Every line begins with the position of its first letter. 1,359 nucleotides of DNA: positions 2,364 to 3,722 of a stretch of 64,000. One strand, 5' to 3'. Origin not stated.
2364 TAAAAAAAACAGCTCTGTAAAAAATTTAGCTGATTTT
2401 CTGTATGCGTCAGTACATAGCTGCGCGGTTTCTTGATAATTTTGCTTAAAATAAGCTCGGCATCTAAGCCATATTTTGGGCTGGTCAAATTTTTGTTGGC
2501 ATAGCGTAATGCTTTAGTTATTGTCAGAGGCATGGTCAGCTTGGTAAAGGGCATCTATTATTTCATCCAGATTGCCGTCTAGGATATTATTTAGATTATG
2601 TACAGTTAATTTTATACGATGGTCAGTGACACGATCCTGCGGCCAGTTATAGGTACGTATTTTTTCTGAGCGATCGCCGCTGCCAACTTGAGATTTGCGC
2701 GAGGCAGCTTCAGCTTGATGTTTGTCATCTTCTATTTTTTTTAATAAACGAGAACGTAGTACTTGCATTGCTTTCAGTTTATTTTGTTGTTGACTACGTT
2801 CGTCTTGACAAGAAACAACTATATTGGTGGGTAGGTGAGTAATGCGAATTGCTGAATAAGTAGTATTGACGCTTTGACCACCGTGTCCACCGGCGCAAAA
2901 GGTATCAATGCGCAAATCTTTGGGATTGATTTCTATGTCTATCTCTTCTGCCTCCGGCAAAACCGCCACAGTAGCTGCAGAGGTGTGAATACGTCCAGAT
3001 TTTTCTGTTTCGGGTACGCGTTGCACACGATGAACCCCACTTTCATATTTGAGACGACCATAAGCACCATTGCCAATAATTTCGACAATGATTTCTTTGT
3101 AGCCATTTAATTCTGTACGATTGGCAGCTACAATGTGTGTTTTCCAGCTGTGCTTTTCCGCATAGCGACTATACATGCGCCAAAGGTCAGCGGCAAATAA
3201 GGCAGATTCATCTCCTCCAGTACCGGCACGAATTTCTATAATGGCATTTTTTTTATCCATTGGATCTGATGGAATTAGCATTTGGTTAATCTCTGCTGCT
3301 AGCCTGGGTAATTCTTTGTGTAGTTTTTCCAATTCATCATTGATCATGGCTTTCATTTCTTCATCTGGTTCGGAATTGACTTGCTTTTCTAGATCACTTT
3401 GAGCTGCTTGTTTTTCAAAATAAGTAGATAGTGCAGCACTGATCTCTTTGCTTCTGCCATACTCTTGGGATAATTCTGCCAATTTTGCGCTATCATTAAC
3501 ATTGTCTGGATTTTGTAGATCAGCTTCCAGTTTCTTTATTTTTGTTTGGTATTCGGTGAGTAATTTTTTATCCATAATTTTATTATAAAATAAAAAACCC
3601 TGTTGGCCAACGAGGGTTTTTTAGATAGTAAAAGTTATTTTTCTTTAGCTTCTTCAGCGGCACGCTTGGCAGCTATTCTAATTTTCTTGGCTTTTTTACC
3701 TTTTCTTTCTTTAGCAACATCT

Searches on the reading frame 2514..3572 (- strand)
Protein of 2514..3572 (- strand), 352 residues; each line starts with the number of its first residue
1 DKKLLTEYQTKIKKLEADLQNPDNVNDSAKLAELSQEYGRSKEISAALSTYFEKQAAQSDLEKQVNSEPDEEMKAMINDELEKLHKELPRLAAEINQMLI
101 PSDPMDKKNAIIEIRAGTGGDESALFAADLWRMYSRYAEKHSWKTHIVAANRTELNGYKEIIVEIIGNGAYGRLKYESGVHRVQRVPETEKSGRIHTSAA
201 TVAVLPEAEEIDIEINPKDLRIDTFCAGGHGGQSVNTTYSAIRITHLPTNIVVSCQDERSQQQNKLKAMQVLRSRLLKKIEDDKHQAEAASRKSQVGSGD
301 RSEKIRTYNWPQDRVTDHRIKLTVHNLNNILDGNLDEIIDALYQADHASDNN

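Call 90: search_protein_families(library=pfam, proteins=[window:2514-3572:-], max_evalue=0.001)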
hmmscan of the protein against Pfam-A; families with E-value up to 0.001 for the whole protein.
window:2514-3572:- (352 aa): 3 families
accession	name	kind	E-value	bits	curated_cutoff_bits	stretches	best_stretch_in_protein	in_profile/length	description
PF03462.23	PCRF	-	3e-69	233.2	24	1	9-202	2-194/194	PCRF domain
PF00472.26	RF-1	-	3.9e-42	143.3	35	1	209-319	1-116/116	RF-1 domain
PF16326.10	ABC_tran_CTD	-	0.00093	19.8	32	1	5-42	17-54/69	ABC transporter C-terminal domain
